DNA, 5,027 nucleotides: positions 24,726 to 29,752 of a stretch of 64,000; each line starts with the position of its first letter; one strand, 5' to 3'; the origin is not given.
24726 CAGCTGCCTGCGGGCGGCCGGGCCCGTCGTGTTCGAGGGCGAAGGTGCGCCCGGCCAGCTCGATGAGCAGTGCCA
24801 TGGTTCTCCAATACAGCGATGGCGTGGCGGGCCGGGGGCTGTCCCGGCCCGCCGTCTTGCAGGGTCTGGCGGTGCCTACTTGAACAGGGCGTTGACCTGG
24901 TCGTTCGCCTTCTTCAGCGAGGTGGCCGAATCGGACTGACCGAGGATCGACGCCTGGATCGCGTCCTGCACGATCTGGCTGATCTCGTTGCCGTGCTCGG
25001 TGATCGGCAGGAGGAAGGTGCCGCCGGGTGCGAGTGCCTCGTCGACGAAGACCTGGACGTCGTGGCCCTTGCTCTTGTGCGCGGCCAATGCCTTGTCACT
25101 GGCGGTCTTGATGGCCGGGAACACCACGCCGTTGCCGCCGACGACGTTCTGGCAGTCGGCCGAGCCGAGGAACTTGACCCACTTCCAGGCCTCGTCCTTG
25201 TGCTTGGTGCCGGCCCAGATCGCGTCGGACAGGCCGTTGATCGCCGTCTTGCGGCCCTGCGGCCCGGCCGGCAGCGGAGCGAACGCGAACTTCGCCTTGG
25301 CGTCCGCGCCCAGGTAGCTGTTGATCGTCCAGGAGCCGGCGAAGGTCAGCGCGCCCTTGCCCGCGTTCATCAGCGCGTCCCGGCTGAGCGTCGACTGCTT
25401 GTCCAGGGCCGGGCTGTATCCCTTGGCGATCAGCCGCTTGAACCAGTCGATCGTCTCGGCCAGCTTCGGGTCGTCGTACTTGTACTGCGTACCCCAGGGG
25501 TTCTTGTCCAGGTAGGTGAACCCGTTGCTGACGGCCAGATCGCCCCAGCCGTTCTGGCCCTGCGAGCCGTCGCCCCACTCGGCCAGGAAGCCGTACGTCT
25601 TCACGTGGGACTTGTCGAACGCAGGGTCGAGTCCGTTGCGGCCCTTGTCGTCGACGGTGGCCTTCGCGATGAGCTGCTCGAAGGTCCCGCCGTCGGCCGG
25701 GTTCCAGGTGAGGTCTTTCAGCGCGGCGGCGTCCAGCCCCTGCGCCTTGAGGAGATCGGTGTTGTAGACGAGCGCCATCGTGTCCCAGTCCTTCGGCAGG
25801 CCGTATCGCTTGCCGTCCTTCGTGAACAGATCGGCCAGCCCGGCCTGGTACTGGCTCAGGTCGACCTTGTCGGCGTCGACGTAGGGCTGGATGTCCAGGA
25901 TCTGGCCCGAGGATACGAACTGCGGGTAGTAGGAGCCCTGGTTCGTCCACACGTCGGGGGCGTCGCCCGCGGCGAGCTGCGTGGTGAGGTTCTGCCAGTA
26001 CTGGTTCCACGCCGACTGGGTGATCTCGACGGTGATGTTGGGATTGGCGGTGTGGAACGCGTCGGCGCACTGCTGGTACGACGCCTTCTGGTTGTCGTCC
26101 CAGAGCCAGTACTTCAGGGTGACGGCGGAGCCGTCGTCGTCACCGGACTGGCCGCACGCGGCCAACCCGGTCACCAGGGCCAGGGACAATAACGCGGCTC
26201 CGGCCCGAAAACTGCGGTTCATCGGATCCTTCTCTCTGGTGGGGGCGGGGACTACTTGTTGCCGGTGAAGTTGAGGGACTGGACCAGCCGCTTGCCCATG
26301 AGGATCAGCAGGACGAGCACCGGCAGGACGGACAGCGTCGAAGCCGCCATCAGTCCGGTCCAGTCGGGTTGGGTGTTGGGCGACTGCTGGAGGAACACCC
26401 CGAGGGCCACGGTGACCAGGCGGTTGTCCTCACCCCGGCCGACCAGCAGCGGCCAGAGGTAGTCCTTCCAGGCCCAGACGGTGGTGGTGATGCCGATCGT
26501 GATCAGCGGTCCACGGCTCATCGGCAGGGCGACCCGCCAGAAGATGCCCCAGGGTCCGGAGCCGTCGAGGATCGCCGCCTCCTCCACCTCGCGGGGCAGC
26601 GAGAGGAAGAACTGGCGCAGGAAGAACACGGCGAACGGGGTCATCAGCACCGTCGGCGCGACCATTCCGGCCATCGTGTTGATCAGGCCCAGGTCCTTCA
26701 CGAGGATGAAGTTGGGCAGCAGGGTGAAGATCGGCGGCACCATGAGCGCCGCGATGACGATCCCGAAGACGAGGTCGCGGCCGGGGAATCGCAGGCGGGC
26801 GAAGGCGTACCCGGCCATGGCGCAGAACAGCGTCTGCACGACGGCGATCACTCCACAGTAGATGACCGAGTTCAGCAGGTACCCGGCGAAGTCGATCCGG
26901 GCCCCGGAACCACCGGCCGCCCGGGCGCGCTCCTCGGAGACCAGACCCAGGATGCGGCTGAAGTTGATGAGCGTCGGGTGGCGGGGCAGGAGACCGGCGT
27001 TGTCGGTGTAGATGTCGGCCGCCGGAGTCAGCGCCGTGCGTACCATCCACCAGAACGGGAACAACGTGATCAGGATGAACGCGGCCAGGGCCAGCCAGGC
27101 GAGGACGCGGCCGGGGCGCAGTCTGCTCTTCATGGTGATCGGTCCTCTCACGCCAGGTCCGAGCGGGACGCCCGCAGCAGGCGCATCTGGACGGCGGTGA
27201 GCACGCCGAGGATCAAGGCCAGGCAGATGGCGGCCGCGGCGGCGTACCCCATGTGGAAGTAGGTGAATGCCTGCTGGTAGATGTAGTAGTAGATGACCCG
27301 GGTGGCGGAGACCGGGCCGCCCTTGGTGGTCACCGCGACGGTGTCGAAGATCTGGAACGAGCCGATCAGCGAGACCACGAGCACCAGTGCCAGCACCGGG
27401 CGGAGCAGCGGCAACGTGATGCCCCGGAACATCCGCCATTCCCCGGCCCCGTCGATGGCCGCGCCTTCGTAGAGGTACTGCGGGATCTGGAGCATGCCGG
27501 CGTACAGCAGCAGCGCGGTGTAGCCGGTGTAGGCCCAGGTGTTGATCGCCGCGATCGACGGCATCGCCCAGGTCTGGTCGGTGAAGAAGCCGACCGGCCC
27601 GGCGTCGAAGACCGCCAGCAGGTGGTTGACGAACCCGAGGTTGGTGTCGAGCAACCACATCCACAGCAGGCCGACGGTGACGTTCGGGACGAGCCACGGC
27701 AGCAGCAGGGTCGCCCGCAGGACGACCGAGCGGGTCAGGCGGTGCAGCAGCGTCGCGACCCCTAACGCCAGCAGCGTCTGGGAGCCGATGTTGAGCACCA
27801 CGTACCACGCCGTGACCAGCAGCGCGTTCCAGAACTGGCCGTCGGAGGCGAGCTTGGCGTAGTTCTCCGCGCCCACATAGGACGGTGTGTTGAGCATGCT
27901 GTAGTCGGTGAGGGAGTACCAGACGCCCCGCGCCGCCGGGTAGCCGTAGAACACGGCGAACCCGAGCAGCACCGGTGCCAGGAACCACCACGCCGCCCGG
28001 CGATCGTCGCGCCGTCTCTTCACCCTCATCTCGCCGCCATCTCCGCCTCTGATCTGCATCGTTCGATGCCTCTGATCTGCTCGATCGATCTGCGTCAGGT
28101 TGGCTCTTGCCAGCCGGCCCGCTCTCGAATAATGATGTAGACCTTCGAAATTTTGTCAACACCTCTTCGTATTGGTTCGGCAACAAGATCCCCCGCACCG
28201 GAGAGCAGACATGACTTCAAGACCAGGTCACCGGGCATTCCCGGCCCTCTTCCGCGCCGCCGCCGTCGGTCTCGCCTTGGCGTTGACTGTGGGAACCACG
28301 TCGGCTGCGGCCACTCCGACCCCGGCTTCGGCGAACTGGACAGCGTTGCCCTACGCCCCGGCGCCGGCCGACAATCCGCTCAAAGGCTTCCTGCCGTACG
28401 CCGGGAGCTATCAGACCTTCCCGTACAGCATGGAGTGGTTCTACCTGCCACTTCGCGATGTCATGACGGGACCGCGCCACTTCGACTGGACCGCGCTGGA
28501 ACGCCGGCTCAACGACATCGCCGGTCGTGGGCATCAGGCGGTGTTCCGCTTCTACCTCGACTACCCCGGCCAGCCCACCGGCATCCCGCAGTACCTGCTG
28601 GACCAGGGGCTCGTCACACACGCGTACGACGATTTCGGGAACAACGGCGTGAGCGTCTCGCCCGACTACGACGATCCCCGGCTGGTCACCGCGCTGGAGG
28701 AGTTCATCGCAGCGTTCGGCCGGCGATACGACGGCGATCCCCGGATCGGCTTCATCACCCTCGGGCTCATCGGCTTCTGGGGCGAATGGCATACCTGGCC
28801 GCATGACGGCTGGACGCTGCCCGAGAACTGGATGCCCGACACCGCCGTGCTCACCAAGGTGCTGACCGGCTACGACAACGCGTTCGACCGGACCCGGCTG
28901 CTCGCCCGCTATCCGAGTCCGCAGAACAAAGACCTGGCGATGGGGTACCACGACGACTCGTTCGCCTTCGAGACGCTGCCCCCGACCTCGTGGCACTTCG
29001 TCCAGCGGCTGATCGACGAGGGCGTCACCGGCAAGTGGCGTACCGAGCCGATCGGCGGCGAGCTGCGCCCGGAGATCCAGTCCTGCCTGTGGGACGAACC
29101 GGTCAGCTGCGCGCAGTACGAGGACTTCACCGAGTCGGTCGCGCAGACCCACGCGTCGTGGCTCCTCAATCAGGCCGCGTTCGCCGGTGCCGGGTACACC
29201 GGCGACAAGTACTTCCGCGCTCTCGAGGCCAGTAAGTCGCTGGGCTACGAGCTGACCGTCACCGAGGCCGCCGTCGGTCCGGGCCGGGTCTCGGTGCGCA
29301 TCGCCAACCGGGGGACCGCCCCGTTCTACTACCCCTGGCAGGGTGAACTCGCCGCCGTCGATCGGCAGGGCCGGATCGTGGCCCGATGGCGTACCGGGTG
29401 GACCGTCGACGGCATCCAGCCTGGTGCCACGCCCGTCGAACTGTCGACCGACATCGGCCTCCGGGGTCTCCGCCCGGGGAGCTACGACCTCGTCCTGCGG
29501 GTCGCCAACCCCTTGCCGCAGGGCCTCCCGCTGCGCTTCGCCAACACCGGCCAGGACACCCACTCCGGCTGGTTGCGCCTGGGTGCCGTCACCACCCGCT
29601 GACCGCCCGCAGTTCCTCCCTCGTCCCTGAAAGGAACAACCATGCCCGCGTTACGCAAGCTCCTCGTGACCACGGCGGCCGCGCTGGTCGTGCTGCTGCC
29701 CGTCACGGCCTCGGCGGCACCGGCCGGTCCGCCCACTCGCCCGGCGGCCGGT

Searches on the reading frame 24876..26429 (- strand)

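Call 75: search_protein_families(library=pfam, proteins=[window:24876-26429:-], max_evalue=0.00001)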
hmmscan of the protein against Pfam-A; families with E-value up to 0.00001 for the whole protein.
window:24876-26429:- (517 aa): 2 families
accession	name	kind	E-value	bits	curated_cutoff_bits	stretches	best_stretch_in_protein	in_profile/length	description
PF01547.30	SBP_bac_1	-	1.1e-30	108.1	26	1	115-425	5-304/307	Bacterial extracellular solute-binding protein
PF13416.11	SBP_bac_8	-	2.3e-27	96.9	27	1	121-446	2-268/279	Bacterial extracellular solute-binding protein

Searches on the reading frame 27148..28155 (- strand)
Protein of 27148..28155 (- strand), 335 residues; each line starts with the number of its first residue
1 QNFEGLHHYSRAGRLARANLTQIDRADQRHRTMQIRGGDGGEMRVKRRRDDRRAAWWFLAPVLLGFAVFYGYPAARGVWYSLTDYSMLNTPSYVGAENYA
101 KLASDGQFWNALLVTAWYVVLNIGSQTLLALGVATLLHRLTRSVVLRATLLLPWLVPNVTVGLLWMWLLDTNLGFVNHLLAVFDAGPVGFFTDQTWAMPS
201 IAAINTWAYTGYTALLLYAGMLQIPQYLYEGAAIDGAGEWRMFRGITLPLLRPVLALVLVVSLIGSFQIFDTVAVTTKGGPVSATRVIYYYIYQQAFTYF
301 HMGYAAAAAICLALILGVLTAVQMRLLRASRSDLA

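Call 11: search_protein_families(library=pfam, proteins=[window:27148-28155:-], max_evalue=0.001)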
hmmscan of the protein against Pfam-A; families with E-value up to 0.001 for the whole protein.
window:27148-28155:- (335 aa): 1 family
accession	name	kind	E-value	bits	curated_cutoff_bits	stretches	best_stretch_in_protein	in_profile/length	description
PF00528.27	BPD_transp_1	-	1.1e-16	61.5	26.4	1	128-327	3-178/184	Binding-protein-dependent transport system inner membrane component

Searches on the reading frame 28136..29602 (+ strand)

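Call 11: search_protein_families(library=pfam, proteins=[window:28136-29602:+], max_evalue=0.001)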
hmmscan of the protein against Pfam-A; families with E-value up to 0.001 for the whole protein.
window:28136-29602:+ (488 aa): 1 family
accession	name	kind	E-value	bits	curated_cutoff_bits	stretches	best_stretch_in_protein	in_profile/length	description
PF16116.10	DUF4832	-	6.6e-06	26.5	29.2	1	305-462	40-203/216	Domain of unknown function (DUF4832)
